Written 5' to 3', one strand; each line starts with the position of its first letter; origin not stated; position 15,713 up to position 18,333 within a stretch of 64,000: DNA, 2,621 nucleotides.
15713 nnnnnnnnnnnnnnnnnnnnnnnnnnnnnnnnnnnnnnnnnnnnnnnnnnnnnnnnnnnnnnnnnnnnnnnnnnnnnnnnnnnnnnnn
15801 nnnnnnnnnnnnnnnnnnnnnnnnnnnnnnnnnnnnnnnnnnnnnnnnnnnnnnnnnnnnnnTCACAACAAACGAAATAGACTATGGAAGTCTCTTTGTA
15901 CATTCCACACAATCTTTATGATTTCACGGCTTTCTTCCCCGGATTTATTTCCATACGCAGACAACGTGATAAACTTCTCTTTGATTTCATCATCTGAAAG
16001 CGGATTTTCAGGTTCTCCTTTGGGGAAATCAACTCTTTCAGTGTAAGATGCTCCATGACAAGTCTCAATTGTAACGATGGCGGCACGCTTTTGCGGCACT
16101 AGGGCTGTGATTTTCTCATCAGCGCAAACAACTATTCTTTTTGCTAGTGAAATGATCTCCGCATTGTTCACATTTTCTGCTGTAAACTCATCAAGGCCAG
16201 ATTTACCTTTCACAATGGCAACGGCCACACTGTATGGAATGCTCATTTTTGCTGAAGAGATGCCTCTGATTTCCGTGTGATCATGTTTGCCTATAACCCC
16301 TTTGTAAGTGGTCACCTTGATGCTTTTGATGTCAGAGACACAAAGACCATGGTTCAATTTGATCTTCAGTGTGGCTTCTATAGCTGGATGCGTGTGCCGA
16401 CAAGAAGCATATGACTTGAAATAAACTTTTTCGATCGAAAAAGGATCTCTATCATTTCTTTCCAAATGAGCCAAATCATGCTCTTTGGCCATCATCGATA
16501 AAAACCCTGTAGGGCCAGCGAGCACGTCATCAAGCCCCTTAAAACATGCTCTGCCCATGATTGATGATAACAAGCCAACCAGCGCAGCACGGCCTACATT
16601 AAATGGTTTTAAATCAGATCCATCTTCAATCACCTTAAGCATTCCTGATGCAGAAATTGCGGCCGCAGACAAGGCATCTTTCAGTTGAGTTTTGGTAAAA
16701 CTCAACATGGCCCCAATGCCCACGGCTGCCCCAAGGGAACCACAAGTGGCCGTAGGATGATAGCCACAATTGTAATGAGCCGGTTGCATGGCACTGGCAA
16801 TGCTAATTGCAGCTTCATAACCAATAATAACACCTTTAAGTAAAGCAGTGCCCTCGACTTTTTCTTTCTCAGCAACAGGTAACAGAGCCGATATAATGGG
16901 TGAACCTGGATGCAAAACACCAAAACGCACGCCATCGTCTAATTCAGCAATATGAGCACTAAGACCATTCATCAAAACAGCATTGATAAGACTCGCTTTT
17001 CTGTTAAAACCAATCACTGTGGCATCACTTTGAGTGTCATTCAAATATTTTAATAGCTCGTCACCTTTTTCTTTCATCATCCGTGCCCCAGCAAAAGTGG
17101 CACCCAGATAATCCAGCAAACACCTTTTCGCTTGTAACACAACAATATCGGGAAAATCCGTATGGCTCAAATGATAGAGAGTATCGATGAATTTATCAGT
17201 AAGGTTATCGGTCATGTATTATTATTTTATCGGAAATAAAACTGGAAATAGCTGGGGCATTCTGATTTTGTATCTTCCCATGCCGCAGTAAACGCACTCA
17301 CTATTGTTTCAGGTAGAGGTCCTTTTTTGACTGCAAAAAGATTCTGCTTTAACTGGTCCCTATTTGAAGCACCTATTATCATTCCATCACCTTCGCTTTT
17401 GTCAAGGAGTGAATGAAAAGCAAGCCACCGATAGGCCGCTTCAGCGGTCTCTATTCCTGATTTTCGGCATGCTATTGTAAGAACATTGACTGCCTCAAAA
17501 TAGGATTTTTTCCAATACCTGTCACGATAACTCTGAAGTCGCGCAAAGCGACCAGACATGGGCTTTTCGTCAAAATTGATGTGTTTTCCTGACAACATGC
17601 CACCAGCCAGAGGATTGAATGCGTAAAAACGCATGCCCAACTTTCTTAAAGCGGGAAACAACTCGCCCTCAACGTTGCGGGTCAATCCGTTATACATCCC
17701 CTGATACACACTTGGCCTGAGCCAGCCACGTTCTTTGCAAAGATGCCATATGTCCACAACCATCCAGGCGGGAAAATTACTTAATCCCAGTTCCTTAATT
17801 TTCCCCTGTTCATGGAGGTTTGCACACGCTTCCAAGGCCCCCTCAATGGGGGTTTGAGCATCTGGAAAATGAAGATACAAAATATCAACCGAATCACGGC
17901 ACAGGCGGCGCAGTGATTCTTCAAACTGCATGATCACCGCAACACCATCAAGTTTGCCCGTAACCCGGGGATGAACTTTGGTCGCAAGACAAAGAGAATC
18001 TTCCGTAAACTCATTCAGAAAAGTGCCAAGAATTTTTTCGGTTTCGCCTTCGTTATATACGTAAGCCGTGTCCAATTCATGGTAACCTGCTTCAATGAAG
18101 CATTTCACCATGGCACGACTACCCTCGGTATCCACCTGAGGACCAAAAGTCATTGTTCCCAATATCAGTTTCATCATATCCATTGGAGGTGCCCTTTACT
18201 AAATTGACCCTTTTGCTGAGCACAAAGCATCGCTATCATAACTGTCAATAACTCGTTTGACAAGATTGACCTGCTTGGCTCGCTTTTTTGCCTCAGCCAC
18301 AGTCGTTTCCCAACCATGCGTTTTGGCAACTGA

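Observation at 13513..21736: Eight-gene small-molecule acid-metabolism cassette plus ATP-grasp ligase inside the glycan operon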

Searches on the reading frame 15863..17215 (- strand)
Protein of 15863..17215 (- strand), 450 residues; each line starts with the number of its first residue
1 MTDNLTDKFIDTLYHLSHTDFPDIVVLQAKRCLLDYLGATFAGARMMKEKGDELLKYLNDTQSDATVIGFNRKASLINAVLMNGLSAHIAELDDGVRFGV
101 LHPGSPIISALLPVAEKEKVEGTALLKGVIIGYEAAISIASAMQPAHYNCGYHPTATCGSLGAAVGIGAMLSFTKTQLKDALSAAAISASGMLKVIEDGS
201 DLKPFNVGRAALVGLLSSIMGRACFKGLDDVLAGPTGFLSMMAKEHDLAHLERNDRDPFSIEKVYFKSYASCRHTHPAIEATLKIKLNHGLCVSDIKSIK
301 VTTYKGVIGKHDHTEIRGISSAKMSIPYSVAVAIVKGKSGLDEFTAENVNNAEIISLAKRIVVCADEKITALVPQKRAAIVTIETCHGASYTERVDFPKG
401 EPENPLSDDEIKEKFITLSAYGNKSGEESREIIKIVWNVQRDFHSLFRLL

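Call 3: search_protein_families(library=pfam, proteins=[window:15863-17215:-], max_evalue=0.01)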
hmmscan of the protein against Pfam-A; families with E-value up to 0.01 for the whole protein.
window:15863-17215:- (450 aa): 2 families
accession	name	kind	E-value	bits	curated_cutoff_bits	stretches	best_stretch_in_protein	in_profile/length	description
PF03972.19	MmgE_PrpD_N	-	8.2e-47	159.9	32.1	1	14-248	8-241/244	MmgE/PrpD N-terminal domain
PF19305.4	MmgE_PrpD_C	-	2.9e-40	138.3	32.1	1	269-438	1-172/173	MmgE/PrpD C-terminal domain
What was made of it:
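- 15863..17215 (-): MmgE/PrpD-family protein (dehydratase, decarboxylase or epimerase type). Invariant core gene. Pfam MmgE_PrpD_N and _C (call 3).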

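Call 4: search_protein_families(library=ncbifam, proteins=[window:15863-17215:-], max_evalue=0.01)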
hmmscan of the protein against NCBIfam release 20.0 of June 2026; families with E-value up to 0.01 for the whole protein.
window:15863-17215:- (450 aa): 3 families
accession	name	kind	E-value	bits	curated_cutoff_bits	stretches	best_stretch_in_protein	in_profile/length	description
NF006943.0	PRK09425.1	equivalog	1.4e-10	40.6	575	1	166-398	182-422/480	bifunctional 2-methylcitrate dehydratase/aconitate hydratase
TIGR02330.1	prpD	equivalog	1.9e-07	30.2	458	1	167-392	171-403/468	2-methylcitrate dehydratase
NF042438.1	PrpD_hiGCgrampos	equivalog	1e-06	27.7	950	1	61-187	76-199/499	2-methylcitrate dehydratase PrpD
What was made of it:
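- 15863..17215 (-): PrpD equivalog models score only 28-41 bits against cutoffs of 458-950 (call 4).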

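Call 41: search_solved_structures(query=window:15863-17215:-, max_evalue=0.00001)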
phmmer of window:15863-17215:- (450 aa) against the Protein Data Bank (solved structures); distinct sequences matched with E-value up to 0.00001: 10.
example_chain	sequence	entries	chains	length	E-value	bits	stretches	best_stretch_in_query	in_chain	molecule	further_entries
7bra_A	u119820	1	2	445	9.2e-39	136.9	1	25-420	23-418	Bacillus subtilis IRG1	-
7e9d_A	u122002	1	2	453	1.3e-37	133.1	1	25-420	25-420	IRG1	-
2hp3_A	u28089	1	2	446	1.7e-36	129.5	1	34-421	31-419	IDS-epimerase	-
2hp0_A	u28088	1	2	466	1.9e-36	129.3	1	34-421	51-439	IDS-epimerase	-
7br9_A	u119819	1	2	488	7.2e-17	64.8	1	3-416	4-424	Cis-aconitate decarboxylase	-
12vw_A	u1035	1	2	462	8.8e-17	64.5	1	4-440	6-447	Cis-aconitate decarboxylase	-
6r6t_A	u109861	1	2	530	9.8e-17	64.4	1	3-416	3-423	Cis-aconitate decarboxylase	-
12vt_A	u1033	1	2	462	2.5e-16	63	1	4-440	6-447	Cis-aconitate decarboxylase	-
12ux_A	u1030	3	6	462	3e-16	62.8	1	4-440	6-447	Cis-aconitate decarboxylase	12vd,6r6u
12vq_A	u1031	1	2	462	1.7e-15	60.3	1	4-440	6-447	Cis-aconitate decarboxylase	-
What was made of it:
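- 15863..17215 (-): Nearest solved relatives are the B. subtilis IRG1 homologue 7bra (9e-39), iminodisuccinate epimerase 2hp3 and cis-aconitate decarboxylases (call 41).
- On Methylcitrate cycle: The nearest solved relatives are IRG1-type and iminodisuccinate epimerase proteins (call 41).
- The PrpD protein is nearest to IRG1-type, cis-aconitate decarboxylase and iminodisuccinate epimerase proteins, which all act on polycarboxylates (call 41).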

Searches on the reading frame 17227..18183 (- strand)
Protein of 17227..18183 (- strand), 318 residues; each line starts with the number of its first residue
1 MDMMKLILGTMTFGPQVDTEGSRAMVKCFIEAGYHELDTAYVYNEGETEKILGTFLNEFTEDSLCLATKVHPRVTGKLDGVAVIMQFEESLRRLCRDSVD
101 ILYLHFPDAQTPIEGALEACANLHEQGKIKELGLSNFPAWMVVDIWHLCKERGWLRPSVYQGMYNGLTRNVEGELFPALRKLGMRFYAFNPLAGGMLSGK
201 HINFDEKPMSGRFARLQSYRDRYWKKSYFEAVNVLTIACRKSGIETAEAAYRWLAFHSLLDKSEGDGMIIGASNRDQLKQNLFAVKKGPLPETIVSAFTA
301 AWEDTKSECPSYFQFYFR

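Call 3: search_protein_families(library=pfam, proteins=[window:17227-18183:-], max_evalue=0.01)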
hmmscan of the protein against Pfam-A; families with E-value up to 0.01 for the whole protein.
window:17227-18183:- (318 aa): 1 family
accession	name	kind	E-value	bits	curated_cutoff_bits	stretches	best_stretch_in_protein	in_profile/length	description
PF00248.27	Aldo_ket_red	-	7.2e-56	189.8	24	1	5-302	1-290/291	Aldo/keto reductase family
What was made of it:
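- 17227..18183 (-): AKR7-family aldo-keto reductase. Always paired with the Ppd-type decarboxylase. Inferred acid-aldehyde reductase. Pfam Aldo_ket_red at 189.8 bits (call 3).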

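Call 4: search_protein_families(library=ncbifam, proteins=[window:17227-18183:-], max_evalue=0.01)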
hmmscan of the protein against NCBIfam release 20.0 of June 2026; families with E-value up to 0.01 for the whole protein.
window:17227-18183:- (318 aa): 7 families
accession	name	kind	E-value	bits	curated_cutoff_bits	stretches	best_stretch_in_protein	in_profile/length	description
NF049922.1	MethglyxlRedYdjG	equivalog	4.2e-20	72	550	1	9-285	25-305/326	NADH-dependent methylglyoxal reductase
NF007388.0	PRK09912.1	subfamily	4.4e-18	65.3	448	1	13-286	36-316/346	L-glyceraldehyde 3-phosphate reductase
TIGR01293.1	Kv_beta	subfamily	1.5e-17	63.7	365.4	1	7-286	17-302/319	voltage-dependent potassium channel subunit beta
NF007912.0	PRK10625.1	equivalog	1.9e-17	63.7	415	1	3-284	13-321/346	NADP(H)-dependent aldo-keto reductase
NF007695.0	PRK10376.1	subfamily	3.6e-12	46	280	1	8-194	28-217/290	oxidoreductase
NF008377.0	PRK11172.1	equivalog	2.1e-10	40.3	327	1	22-138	18-132/267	2,5-didehydrogluconate reductase DkgB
NF008598.0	PRK11565.1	equivalog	1.9e-08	33.8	425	1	16-140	24-143/275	2,5-didehydrogluconate reductase DkgA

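Call 85: search_solved_structures(query=window:17227-18183:-, max_evalue=1e-20, show_alignments=2)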
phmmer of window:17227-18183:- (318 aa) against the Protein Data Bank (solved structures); distinct sequences matched with E-value up to 1e-20: 13.
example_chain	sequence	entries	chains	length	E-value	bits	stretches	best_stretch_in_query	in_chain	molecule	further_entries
2bp1_A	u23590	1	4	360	4.3e-85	289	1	6-314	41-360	AFLATOXIN B1 ALDEHYDE REDUCTASE MEMBER 2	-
2clp_A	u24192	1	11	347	1.7e-84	287.1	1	6-314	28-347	AFLATOXIN B1 ALDEHYDE REDUCTASE MEMBER 3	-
1gve_A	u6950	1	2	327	7.4e-84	285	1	6-314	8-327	AFLATOXIN B1 ALDEHYDE REDUCTASE MEMBER 3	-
2c91_A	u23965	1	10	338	9.3e-84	284.6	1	6-314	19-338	AFLATOXIN B1 ALDEHYDE REDUCTASE MEMBER 2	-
8hwn_B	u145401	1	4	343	1.3e-33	119.8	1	7-286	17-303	DepB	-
7utf_A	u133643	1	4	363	1.4e-31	113.2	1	7-286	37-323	Putative oxidoreductase, aryl-alcohol dehydrogenase like protein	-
1pyf_A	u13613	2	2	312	6.5e-30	107.7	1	11-283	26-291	IolS protein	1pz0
8xr2_A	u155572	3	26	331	1e-28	103.8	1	3-285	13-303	Aldo/keto reductase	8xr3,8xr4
8jwk_A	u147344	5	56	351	1.2e-28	103.5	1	3-285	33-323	Aldo/keto reductase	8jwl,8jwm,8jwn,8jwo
9wk1_D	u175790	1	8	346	1.4e-26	96.8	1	5-208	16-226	DON 3-epimerase chain D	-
4xk2_A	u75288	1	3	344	8.2e-25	91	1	16-286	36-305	Aldo/keto reductase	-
8hw0_A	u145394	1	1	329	2.7e-23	86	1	11-286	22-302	NADPH-dependent aldo/keto reductase AKR6D1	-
9nz6_A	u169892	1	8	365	2.3e-22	82.9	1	12-290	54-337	Oxidoreductase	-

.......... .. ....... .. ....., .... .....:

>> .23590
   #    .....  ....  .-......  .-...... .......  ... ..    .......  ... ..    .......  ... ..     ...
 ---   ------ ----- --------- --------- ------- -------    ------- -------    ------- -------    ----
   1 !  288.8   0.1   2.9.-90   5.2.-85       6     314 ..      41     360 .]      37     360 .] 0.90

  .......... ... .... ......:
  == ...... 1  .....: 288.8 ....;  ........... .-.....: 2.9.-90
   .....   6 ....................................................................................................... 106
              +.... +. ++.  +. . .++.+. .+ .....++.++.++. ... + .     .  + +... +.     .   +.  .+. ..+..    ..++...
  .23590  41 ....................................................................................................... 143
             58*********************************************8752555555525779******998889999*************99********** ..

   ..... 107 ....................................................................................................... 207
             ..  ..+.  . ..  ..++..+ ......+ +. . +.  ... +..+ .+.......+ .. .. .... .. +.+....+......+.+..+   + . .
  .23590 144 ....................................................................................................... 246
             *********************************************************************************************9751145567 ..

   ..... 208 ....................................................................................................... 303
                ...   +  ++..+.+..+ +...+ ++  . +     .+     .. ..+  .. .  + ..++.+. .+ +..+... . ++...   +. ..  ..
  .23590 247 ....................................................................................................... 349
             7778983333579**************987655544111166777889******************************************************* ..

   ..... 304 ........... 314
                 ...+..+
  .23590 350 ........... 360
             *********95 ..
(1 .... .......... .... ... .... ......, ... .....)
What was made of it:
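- On AKR7 subfamily of aldo-keto reductases: 289 bits and about 46% identity to AKR7A2, against at most 120 bits for any other solved AKR (call 85).
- The decarboxylase branch removes a carboxylate and creates a primary alcohol (calls 4, 85).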
